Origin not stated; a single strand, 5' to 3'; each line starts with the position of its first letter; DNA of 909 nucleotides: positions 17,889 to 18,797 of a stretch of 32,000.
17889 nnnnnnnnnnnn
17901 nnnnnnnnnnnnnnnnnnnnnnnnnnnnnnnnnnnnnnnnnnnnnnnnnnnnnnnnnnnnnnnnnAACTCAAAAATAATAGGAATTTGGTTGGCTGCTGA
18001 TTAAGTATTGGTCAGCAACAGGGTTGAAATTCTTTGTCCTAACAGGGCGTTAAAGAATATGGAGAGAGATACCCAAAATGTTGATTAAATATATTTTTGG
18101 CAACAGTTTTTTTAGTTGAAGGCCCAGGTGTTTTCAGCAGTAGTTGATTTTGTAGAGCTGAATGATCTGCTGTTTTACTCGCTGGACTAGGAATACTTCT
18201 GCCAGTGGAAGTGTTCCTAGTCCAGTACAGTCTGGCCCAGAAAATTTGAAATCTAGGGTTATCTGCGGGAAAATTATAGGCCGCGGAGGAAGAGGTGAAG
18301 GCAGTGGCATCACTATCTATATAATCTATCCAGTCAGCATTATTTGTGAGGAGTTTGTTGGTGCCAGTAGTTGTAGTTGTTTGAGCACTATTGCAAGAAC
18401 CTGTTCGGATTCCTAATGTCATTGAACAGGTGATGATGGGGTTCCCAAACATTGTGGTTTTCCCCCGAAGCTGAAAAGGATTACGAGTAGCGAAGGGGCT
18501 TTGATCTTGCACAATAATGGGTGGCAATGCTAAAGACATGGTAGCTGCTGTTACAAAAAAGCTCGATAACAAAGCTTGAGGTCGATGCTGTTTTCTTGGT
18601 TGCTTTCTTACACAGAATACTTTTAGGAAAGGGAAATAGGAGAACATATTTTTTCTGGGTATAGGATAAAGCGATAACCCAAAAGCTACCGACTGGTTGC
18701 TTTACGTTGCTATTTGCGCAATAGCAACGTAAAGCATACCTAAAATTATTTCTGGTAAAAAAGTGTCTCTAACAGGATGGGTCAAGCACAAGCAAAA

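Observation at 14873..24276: Divergent locus of four predicted secreted proteins built around two giant adhesin-like genes that share a C-terminal domain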

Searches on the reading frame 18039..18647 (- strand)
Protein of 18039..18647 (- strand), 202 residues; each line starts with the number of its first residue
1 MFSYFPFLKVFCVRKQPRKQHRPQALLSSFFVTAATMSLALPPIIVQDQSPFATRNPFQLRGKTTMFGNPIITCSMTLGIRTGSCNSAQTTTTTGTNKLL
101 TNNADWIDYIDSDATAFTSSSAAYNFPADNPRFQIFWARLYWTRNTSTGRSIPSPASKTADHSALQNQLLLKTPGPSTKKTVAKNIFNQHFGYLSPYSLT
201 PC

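Call 3: search_protein_families(library=pfam, proteins=[window:18039-18647:-], max_evalue=0.1)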
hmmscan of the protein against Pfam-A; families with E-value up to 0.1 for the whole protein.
window:18039-18647:- (202 aa): 1 family
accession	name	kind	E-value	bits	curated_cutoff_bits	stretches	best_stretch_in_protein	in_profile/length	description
PF04961.17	FTCD_C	-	0.096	12.8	24.5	0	90-131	51-92/182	Formiminotransferase-cyclodeaminase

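Call 4: search_protein_families(library=ncbifam, proteins=[window:18039-18647:-], max_evalue=0.1)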
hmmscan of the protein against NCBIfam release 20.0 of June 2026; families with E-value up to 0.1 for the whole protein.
window:18039-18647:- (202 aa): 0 families
